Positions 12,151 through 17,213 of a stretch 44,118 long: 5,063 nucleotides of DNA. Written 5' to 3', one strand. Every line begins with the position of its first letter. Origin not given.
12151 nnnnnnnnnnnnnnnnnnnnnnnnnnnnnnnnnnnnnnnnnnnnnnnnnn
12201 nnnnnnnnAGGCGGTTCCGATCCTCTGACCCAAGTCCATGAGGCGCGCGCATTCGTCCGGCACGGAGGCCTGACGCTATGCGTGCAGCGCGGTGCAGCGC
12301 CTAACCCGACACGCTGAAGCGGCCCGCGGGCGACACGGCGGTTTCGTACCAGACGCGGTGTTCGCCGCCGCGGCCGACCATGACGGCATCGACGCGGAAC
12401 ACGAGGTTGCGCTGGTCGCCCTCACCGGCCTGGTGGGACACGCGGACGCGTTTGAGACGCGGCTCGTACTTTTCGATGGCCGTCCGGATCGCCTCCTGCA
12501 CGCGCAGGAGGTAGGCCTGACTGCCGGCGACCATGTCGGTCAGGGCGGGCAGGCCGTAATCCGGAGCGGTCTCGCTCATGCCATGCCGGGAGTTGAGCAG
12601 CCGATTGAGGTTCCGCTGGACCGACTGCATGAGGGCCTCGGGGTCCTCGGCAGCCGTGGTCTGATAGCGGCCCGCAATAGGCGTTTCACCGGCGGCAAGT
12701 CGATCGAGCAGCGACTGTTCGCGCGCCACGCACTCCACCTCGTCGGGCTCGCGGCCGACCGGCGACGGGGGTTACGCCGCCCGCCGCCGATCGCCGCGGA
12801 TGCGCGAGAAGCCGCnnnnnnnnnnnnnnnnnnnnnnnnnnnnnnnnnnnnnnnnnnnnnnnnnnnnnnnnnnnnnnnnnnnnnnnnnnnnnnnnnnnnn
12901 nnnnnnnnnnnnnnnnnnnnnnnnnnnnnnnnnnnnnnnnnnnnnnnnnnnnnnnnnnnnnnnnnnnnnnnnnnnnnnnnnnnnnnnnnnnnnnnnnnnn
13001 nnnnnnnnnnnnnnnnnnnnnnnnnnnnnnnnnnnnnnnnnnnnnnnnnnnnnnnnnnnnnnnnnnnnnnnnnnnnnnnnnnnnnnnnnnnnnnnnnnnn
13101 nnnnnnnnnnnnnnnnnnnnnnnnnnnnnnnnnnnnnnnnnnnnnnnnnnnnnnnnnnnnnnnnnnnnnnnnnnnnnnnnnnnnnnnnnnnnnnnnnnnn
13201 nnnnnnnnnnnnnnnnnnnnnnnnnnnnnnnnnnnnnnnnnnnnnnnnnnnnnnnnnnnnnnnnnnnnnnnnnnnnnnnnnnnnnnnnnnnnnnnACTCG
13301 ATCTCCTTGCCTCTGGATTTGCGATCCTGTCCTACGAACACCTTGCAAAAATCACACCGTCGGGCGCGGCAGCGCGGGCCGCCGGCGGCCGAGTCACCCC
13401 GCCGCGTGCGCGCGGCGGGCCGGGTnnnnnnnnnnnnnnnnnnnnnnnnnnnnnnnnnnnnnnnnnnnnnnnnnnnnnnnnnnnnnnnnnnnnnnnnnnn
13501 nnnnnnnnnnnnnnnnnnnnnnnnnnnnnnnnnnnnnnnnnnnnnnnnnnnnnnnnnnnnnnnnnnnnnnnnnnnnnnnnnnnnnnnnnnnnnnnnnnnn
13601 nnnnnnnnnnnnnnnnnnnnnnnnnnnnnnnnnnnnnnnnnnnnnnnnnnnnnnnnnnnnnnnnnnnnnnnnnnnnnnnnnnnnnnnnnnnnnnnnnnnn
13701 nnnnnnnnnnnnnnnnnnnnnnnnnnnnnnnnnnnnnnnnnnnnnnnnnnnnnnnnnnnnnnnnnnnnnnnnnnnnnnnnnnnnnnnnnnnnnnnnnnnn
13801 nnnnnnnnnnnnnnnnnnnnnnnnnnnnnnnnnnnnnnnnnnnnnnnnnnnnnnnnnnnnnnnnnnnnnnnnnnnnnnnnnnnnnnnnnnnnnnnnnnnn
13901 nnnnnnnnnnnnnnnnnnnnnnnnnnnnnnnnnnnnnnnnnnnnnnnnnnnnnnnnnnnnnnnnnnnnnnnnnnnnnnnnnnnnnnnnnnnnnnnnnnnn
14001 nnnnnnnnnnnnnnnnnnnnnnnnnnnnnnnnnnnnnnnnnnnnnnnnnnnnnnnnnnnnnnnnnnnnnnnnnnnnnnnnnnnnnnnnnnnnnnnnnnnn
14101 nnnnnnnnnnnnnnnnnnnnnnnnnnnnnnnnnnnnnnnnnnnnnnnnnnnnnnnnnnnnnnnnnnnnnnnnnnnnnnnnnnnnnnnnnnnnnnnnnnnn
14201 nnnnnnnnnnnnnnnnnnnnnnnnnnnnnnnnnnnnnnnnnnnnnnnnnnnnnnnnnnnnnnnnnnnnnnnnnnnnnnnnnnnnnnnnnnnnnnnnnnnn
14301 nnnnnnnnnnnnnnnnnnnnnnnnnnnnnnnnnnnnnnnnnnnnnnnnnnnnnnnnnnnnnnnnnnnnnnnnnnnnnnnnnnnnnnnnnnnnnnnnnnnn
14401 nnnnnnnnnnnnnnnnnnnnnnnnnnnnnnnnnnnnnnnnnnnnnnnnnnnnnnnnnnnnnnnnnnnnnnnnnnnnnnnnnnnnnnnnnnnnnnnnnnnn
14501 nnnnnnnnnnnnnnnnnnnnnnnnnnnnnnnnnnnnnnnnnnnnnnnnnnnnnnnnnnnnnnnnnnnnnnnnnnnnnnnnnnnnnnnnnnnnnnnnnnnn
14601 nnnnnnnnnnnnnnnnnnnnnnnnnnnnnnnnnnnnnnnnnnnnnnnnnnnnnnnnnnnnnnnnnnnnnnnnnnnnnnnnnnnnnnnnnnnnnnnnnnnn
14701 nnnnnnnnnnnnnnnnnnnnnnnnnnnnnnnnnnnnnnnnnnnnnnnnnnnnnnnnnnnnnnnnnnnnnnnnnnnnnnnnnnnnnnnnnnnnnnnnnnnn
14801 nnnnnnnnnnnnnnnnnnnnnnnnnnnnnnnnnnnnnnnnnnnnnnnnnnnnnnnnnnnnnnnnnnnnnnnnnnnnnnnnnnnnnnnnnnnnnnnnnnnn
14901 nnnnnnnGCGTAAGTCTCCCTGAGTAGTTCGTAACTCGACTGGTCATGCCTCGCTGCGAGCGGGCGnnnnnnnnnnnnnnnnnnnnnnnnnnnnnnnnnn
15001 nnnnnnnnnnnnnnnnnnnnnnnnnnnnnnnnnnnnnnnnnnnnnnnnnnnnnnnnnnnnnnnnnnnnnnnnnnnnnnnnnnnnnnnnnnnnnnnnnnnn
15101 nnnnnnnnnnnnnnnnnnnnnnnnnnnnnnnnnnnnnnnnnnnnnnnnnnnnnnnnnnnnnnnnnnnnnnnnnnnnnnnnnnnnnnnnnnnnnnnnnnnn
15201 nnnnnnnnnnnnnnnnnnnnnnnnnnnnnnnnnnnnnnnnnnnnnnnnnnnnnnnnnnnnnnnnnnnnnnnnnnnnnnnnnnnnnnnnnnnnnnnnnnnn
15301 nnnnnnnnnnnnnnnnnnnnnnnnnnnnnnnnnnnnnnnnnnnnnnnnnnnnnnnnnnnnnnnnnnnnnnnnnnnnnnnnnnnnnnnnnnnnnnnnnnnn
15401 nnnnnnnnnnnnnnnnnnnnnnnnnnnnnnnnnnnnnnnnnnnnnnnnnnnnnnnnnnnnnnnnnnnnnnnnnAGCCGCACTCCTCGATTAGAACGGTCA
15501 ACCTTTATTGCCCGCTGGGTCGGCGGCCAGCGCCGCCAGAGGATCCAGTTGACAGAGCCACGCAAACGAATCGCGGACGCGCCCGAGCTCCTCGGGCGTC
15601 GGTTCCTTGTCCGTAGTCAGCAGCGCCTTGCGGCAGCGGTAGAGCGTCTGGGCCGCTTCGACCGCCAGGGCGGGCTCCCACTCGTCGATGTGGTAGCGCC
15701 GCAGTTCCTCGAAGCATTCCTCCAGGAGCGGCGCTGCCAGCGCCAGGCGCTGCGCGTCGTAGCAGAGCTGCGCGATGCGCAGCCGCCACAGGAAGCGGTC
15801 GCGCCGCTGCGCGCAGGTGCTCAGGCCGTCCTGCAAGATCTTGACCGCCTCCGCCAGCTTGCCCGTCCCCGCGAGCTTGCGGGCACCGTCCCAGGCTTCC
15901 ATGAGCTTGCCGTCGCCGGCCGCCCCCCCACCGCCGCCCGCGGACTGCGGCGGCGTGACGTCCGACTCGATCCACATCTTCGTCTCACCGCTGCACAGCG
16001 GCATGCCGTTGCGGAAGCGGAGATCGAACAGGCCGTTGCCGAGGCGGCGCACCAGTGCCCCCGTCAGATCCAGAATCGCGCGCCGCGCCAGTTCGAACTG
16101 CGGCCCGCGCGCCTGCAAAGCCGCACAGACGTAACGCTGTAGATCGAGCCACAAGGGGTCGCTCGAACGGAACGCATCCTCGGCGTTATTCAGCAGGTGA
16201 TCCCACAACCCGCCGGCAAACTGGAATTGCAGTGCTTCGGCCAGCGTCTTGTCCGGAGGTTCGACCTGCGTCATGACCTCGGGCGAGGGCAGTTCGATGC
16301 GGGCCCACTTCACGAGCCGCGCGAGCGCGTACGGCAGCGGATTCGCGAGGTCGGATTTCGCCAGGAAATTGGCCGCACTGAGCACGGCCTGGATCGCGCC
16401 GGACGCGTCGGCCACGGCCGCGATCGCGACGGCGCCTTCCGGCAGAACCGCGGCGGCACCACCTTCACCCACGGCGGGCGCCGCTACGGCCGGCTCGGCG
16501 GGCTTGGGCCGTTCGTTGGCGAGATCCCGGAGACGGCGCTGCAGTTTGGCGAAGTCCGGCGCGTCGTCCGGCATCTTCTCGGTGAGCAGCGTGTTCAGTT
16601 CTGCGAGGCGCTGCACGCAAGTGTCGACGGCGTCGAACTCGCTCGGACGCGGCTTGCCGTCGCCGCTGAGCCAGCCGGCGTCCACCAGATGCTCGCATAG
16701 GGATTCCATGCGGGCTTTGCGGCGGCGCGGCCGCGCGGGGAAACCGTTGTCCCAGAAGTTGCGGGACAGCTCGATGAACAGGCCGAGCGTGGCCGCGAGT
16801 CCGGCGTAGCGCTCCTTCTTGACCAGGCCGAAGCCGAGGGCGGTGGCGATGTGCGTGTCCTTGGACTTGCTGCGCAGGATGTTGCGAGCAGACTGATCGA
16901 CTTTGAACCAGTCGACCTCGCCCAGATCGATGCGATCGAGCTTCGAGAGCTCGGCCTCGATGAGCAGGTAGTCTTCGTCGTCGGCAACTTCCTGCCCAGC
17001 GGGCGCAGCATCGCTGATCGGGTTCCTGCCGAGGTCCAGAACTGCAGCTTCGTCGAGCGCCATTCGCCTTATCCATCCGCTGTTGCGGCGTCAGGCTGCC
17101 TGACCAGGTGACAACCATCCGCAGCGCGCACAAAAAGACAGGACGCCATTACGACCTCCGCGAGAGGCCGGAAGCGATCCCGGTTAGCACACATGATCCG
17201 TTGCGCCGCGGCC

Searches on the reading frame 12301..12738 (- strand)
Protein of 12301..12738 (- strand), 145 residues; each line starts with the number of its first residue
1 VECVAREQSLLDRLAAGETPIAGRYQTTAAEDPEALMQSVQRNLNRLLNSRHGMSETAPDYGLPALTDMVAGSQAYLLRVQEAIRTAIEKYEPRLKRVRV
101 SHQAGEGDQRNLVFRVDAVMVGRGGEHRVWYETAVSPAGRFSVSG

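Call 45: search_protein_families(library=pfam, proteins=[window:12301-12738:-], max_evalue=0.01)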
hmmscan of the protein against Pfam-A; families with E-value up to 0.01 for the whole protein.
window:12301-12738:- (145 aa): 1 family
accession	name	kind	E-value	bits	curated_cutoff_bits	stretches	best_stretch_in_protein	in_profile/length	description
PF04965.19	GPW_gp25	-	2.5e-18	66.1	27.2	1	36-121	3-92/96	Baseplate wedge protein gp25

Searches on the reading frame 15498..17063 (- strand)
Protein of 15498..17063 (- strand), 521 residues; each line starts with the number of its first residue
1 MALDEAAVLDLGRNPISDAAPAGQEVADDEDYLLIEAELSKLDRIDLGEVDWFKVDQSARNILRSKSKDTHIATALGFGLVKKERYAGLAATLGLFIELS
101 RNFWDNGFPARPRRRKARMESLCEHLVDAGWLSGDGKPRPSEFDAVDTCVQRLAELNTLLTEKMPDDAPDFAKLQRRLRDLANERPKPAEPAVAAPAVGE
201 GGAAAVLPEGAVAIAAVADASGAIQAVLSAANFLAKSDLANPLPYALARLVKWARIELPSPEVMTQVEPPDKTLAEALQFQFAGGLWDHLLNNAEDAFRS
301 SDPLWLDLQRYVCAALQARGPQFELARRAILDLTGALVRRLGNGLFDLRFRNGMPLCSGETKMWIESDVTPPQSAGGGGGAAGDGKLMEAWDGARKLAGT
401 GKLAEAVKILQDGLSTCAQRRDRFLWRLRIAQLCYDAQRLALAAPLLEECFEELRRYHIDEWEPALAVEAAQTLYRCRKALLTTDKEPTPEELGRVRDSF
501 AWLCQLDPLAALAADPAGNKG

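Call 6: search_protein_families(library=pfam, proteins=[window:15498-17063:-], max_evalue=0.01)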
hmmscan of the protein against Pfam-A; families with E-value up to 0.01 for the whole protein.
window:15498-17063:- (521 aa): 2 families
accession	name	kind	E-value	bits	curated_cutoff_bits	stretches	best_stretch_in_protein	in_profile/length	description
PF16989.10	T6SS_VasJ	-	7.9e-49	166.9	26.2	1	225-472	9-253/255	Type VI secretion, EvfE, EvfF, ImpA, BimE, VC_A0119, VasJ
PF06812.17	ImpA_N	-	2e-20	73.5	26.9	1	14-119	2-111/119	ImpA, N-terminal, type VI secretion system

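Call 7: search_protein_families(library=ncbifam, proteins=[window:15498-17063:-], max_evalue=0.01)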
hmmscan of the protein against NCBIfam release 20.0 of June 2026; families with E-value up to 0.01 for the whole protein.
window:15498-17063:- (521 aa): 2 families
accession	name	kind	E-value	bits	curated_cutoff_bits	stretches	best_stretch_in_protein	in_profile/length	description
TIGR03362.1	VI_chp_7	equivalog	4.8e-83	279.8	230.1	1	10-472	3-473/476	type VI secretion system protein TssA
TIGR03363.1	VI_chp_8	equivalog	8.7e-21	75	160.85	2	14-110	8-112/353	type VI secretion system protein TssA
